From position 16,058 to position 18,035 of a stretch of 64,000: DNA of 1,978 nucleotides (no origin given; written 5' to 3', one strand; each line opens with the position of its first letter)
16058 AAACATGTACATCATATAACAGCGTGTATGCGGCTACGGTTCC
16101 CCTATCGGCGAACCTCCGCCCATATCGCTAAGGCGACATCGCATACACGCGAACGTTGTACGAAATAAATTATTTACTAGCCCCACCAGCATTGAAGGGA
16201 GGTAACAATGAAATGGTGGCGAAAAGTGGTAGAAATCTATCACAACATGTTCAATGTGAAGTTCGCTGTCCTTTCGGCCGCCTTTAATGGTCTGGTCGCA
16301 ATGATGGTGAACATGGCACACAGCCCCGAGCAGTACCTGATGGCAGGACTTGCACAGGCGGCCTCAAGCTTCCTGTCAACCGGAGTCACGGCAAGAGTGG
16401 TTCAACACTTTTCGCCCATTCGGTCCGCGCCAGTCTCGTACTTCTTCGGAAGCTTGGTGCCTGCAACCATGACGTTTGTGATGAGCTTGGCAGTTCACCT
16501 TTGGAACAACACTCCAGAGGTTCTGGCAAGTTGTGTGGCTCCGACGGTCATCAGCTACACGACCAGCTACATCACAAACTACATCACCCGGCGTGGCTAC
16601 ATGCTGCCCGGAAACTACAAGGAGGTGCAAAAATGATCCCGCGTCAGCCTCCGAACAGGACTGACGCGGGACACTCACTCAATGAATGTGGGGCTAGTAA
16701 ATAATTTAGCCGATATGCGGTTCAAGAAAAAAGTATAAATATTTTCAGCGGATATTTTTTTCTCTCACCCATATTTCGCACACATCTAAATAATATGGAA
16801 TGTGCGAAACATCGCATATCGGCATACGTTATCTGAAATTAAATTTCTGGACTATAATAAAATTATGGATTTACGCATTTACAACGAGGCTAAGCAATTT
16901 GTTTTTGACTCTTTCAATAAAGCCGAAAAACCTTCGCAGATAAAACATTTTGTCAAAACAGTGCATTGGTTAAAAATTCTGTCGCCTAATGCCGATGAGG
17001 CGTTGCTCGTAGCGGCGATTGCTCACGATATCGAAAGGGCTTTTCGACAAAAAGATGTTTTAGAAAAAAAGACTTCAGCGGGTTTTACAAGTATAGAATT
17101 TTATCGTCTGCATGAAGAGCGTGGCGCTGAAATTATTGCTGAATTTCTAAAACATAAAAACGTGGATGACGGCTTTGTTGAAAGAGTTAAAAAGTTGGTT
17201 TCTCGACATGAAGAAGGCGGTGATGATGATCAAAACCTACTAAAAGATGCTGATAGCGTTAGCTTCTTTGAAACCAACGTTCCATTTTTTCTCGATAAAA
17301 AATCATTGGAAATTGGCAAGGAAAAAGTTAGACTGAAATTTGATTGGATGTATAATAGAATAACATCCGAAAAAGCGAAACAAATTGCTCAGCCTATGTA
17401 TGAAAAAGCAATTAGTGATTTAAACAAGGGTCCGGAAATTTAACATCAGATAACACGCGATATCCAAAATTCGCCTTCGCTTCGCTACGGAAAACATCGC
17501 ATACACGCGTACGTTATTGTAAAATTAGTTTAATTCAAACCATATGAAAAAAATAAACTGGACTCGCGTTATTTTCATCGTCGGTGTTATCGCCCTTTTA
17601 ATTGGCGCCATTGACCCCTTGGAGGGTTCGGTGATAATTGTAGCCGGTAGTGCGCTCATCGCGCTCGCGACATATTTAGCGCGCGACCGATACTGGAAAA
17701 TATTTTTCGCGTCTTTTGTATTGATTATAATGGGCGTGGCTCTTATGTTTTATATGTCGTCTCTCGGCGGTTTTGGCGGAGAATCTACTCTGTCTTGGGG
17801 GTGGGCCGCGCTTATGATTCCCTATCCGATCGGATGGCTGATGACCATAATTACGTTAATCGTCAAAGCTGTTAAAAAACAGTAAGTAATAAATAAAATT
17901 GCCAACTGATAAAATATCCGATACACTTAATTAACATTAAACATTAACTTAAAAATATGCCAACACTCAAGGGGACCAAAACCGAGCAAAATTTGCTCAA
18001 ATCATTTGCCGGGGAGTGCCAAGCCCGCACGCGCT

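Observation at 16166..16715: GC-rich ORF inside a unit bounded by perfect 19-bp inverted repeats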

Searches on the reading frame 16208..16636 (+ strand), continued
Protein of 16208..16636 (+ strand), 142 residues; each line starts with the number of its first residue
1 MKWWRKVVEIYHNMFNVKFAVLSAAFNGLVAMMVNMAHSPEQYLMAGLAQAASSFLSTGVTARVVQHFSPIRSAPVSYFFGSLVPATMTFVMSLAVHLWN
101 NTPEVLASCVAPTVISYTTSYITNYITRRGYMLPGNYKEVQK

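Call 70: fold_search(model_id=the predicted structure, library=pdb)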
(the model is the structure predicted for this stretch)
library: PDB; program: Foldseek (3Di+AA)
matches with E <= 10: 109; with E <= 0.001: 0
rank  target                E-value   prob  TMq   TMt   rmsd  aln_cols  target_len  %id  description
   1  7zmb_J                4.5e-01  0.84  0.41  0.34   5.6       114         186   17  CryoEM structure of mitochondrial complex I from Chaetomium thermophilum (state 2) (released 2022-11-30)
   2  8tn1_A                8.3e-01  0.30  0.26  0.26  12.2       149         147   13  De novo designed protein binds poly ADP ribose polymerase inhibitors (PARPi) - apo (released 2024-04-24)
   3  4r32_A                1.3e+00  0.18  0.22  0.23  10.9       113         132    9  Crystal Structure Analysis of Pyk2 and Paxillin LD motifs (released 2014-09-17)
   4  9dzz_A                1.4e+00  0.30  0.36  0.26   7.8       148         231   15  Cryo-EM structure of a TatBC complex from Escherichia coli (released 2025-08-27)
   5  5mlz                  1.4e+00  0.23  0.28  0.13  10.8       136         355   10  Dolichyl phosphate mannose synthase in complex with GDP and Mg2+ (released 2017-08-09)
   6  6s33_B                1.4e+00  0.21  0.25  0.27  10.7       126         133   10  Ligand binding domain of the P. putida receptor PcaY_PP in complex with Protocatechuate (released 2020-10-21)
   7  7zm7_J                1.5e+00  0.33  0.38  0.31   5.7       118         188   17  CryoEM structure of mitochondrial complex I from Chaetomium thermophilum (inhibited by DDM) (released 2022-11-30)
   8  6s33_A                1.6e+00  0.20  0.25  0.25  11.0       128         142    8  Ligand binding domain of the P. putida receptor PcaY_PP in complex with Protocatechuate (released 2020-10-21)
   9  6s18_B                1.8e+00  0.18  0.25  0.27  10.8       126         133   10  Ligand binding domain of the P. putida receptor PcaY_PP in complex with glycerol (released 2020-10-21)
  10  7pp4_f                2.0e+00  0.21  0.27  0.27  11.4       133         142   10  Cryo-EM structure of Mycobacterium tuberculosis RNA polymerase holoenzyme comprising sigma factor SigB (released 2022-09-21)
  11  6s38_A                2.0e+00  0.16  0.25  0.25  11.1       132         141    9  Ligand binding domain of the P. putida receptor PcaY_PP in complex with quinate (released 2020-10-21)
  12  6g2j_Y                2.0e+00  0.10  0.25  0.26   9.9       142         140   13  Mouse mitochondrial complex I in the active state (released 2018-06-06)
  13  9div_C                2.2e+00  0.12  0.23  0.23  15.3       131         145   15  The crystal structure of de novo designed ChuA binding protein C8 (released 2025-05-21)
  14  4hzu_S                2.3e+00  0.20  0.34  0.32   6.4       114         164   12  Structure of a bacterial energy-coupling factor transporter (released 2013-04-17)
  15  9ep0                  2.3e+00  0.15  0.27  0.13  10.9       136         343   11  Dolichyl phosphate mannose synthase in complex with donor (GDP-Man) and traces of acceptor (Dol55P) and product (Dol55P- (released 2025-10-01)
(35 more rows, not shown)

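Call 81: find_encoding_contigs(protein=P0002, flank=2000, max_places=4)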
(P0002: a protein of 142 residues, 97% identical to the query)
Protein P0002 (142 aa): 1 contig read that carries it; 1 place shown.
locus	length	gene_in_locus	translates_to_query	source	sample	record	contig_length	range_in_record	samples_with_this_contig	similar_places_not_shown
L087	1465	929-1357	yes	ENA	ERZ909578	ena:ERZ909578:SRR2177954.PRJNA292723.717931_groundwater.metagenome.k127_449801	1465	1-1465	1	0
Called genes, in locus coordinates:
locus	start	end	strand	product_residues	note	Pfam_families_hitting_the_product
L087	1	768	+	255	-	?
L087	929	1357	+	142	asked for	-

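Call 82: find_encoding_contigs(protein=P0004, flank=2000, max_places=3)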
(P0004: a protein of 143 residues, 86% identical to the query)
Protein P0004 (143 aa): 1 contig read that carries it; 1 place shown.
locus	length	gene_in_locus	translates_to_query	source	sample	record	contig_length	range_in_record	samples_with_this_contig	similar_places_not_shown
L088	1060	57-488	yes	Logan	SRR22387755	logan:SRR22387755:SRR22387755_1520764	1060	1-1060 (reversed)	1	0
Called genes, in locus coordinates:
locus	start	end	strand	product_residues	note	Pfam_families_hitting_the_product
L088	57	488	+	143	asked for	-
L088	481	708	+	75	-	-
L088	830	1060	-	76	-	?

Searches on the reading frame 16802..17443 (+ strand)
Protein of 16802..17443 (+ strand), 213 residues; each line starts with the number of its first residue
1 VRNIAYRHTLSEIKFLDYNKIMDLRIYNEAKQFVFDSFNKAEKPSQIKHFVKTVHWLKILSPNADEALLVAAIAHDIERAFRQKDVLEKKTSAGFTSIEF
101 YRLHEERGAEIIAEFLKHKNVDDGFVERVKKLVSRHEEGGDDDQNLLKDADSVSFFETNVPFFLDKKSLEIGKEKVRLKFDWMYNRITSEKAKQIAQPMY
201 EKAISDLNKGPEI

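Call 6: search_protein_families(library=pfam, proteins=[window:16802-17443:+], max_evalue=1)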
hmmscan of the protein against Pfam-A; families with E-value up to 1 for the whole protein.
window:16802-17443:+ (213 aa): 2 families
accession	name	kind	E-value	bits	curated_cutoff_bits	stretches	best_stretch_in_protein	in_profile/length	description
PF13875.12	DUF4202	-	6.4e-15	55.9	35.1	1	39-196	21-170/183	Domain of unknown function (DUF4202)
PF01966.28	HD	-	8.1e-07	29.8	22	1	48-153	3-113/116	HD domain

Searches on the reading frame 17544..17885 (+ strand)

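Call 6: search_protein_families(library=pfam, proteins=[window:17544-17885:+], max_evalue=1)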
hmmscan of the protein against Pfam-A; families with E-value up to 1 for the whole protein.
window:17544-17885:+ (113 aa): 1 family
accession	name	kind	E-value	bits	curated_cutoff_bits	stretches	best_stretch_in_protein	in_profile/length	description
PF19470.4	DUF6007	-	0.61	10.5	26.7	1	41-72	25-56/65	Family of unknown function (DUF6007)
